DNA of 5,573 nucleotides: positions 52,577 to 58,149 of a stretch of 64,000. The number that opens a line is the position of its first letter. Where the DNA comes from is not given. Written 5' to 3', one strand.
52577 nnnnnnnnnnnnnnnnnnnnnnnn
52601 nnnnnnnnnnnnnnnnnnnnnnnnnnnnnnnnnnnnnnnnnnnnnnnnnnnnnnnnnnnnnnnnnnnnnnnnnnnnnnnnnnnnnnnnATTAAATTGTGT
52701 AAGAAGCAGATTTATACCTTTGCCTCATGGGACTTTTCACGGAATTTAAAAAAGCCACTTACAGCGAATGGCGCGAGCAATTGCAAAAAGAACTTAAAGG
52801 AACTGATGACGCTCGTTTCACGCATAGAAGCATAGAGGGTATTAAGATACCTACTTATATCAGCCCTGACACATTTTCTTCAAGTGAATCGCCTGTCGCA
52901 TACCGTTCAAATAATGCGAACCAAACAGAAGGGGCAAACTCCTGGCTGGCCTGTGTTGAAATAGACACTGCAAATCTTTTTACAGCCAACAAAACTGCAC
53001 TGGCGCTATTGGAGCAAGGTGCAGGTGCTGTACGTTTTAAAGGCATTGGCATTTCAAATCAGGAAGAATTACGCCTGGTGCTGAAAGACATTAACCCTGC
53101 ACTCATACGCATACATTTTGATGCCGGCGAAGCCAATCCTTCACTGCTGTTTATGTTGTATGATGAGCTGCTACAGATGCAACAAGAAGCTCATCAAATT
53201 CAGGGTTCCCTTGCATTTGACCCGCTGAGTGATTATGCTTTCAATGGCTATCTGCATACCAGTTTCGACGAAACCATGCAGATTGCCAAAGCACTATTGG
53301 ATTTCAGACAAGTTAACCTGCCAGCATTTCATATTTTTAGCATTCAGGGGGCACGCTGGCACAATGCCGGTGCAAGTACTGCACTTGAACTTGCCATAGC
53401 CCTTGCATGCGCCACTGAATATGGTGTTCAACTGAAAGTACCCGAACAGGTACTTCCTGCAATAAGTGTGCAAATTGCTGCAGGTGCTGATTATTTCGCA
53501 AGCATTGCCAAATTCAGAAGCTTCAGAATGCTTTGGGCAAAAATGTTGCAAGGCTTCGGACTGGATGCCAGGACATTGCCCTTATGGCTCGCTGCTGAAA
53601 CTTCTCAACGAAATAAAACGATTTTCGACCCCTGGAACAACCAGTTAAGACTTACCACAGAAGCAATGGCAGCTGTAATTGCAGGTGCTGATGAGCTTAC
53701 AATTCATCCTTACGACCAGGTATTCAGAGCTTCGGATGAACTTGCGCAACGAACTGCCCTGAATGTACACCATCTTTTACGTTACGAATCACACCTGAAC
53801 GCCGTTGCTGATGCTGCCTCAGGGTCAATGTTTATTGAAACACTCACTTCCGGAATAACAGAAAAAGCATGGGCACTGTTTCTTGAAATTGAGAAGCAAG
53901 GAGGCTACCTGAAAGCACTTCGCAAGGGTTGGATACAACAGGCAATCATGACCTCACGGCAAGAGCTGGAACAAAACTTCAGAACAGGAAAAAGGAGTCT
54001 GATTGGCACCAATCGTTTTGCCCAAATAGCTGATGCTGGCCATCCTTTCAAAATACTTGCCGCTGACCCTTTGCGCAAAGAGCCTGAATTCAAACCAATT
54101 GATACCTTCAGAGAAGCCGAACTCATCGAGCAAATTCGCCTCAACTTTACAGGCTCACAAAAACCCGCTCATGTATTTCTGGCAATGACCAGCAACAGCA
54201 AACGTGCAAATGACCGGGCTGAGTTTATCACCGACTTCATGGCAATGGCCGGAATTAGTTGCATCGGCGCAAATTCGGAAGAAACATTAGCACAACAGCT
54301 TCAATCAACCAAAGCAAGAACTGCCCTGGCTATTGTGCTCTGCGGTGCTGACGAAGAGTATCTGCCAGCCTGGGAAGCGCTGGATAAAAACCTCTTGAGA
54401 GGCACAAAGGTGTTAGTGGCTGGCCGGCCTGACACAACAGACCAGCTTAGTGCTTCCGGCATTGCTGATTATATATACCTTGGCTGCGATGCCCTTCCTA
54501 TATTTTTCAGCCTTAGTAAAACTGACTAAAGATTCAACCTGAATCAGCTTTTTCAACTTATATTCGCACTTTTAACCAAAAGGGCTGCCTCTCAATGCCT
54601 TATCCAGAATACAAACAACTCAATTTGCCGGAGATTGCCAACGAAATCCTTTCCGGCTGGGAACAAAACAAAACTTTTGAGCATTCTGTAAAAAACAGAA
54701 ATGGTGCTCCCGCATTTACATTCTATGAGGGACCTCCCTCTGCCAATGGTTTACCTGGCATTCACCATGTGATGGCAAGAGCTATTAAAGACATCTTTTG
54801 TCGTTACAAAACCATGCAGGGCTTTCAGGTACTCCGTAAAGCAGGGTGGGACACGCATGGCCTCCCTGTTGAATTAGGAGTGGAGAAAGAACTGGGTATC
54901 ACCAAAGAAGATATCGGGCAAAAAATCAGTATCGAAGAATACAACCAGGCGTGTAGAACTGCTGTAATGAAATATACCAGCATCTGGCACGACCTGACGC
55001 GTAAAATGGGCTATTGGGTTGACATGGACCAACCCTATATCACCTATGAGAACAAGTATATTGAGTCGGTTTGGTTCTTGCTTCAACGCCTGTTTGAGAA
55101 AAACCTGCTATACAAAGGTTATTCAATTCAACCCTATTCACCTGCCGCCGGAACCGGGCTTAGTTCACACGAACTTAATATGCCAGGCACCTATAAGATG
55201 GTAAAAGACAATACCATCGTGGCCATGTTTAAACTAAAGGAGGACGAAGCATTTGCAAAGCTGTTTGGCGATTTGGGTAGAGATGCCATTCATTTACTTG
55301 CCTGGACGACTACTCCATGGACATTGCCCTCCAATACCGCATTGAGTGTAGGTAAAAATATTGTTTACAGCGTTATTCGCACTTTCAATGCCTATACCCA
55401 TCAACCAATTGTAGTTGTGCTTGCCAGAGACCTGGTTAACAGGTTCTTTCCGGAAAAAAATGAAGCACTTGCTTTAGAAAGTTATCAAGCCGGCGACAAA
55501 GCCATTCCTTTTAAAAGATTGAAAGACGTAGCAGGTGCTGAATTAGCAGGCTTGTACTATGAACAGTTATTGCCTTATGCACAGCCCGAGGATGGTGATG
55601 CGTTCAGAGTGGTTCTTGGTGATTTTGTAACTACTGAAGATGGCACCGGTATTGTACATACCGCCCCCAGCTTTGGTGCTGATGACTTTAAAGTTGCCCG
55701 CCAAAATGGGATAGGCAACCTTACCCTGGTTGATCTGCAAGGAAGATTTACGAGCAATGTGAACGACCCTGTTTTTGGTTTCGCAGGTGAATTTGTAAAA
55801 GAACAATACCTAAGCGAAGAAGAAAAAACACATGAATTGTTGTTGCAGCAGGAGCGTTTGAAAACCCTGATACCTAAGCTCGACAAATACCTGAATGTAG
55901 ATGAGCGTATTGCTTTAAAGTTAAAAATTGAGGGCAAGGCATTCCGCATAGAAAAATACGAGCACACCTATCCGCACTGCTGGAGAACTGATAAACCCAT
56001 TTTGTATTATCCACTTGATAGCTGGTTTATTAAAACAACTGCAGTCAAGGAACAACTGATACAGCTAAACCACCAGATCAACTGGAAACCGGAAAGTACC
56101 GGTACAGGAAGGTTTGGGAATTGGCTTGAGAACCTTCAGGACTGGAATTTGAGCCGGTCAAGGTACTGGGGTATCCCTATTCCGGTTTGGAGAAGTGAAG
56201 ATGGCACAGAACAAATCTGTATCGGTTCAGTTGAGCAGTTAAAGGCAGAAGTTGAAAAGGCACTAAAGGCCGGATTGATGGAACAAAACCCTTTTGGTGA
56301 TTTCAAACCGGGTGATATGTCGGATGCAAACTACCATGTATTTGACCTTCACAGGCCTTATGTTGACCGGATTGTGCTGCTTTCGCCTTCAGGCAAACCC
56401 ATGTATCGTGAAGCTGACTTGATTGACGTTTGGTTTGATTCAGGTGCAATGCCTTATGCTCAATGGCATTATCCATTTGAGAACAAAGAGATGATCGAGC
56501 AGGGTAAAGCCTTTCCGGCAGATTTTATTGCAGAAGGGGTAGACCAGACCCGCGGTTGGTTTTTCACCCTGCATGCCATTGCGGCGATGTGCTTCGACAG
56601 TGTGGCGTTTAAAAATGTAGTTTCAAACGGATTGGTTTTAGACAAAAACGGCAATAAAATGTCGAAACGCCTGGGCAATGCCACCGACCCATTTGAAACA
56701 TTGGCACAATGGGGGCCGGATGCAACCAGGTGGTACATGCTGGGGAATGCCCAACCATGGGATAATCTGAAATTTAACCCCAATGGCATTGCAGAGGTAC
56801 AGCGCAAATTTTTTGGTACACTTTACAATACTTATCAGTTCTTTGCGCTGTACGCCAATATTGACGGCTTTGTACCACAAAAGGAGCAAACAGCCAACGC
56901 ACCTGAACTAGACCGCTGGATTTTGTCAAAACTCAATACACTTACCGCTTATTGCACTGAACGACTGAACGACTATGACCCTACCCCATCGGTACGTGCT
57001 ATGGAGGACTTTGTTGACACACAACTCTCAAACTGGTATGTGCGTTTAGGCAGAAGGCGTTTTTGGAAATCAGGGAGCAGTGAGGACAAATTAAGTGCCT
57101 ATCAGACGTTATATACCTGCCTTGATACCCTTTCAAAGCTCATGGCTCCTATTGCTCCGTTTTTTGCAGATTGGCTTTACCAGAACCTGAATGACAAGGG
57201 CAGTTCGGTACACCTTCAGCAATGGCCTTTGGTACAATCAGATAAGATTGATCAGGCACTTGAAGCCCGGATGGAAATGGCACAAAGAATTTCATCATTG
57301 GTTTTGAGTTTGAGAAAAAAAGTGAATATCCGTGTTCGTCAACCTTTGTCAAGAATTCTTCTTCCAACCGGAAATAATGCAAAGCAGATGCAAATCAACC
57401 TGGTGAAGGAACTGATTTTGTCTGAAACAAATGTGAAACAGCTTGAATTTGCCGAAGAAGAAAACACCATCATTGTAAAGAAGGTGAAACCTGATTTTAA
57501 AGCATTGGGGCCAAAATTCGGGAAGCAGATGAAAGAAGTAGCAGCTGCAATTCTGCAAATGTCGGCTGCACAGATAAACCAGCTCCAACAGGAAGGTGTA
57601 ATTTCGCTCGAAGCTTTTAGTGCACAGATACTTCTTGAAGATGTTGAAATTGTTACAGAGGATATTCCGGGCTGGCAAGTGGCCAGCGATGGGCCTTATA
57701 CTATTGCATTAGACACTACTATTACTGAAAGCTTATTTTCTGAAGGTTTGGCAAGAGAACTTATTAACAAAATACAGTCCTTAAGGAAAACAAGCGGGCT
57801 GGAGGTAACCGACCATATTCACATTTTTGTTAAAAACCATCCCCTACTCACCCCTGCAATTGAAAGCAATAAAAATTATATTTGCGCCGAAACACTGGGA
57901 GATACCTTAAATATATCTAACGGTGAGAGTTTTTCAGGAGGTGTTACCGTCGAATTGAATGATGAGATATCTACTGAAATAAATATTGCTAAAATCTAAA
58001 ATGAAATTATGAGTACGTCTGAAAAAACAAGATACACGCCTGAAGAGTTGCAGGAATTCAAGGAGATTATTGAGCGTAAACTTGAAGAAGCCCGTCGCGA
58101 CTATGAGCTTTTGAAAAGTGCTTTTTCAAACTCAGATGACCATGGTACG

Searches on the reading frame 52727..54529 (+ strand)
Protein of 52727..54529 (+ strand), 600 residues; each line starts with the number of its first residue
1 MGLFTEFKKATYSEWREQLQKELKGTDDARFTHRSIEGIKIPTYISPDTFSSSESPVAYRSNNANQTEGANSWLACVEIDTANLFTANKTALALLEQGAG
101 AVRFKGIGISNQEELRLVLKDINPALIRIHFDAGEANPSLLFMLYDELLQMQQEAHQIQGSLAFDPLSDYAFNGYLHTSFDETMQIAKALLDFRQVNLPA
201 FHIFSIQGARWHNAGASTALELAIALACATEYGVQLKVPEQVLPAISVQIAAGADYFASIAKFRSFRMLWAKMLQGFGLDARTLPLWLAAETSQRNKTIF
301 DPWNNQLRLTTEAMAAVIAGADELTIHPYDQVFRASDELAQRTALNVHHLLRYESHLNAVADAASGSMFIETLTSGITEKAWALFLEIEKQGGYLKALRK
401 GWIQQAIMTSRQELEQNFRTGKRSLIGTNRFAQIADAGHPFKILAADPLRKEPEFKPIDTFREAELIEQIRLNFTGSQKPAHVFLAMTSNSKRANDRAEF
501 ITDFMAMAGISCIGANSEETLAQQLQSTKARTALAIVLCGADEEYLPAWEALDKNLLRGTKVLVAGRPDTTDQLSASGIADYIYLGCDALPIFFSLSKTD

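Call 67: search_protein_families(library=pfam, proteins=[window:52727-54529:+], max_evalue=0.00001)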
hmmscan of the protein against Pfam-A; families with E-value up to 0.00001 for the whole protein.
window:52727-54529:+ (600 aa): 1 family
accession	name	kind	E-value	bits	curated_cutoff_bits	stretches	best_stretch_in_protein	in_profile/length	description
PF01642.28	MM_CoA_mutase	-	1.5e-91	308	22.1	1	71-511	45-502/512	Methylmalonyl-CoA mutase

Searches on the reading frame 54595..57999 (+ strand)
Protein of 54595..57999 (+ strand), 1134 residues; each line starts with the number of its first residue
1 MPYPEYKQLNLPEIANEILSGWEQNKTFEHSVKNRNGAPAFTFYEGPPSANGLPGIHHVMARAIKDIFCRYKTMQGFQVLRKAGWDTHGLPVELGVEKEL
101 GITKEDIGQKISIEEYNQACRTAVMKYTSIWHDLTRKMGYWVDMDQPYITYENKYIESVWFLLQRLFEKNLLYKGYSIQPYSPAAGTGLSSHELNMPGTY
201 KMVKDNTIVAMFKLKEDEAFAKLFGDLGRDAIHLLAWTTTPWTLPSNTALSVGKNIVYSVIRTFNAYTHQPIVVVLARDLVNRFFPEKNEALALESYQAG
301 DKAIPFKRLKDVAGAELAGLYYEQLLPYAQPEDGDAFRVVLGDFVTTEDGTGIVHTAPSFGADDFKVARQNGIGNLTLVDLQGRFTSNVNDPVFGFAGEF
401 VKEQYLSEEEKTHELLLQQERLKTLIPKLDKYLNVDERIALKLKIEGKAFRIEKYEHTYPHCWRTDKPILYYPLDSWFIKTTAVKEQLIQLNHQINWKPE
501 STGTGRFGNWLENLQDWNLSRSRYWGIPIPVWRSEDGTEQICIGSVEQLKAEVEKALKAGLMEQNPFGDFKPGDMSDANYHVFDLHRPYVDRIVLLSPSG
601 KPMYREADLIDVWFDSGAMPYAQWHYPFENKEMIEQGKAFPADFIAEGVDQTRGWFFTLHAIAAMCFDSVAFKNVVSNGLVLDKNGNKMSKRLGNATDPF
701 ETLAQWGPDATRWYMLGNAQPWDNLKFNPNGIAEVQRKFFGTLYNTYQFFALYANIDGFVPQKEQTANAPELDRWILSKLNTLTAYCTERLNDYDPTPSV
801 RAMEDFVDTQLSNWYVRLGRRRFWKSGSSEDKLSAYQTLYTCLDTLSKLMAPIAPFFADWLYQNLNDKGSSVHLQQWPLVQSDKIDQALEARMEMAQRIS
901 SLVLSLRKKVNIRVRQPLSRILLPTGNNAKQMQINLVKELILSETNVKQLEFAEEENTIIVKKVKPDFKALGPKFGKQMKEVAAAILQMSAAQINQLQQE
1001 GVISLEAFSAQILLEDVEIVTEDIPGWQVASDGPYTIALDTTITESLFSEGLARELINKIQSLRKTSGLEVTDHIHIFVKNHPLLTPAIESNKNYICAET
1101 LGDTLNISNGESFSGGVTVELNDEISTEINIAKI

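Call 67: search_protein_families(library=pfam, proteins=[window:54595-57999:+], max_evalue=0.00001)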
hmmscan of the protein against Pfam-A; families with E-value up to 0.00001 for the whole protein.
window:54595-57999:+ (1134 aa): 4 families
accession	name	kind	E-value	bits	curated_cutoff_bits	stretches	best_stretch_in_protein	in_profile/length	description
PF00133.28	tRNA-synt_1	-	8.4e-113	377.7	22.7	1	18-725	2-411/414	tRNA synthetases class I (I, L, M and V)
PF19302.4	DUF5915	-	8.4e-50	169.5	27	1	939-1133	2-194/195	Domain of unknown function (DUF5915)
PF08264.19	Anticodon_1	-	1.3e-33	116.4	25.1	1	773-919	1-145/148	Anticodon-binding domain of tRNA ligase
PF09334.17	tRNA-synt_1g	-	7.3e-17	61.6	20.1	1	50-120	10-79/391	tRNA synthetases class I (M)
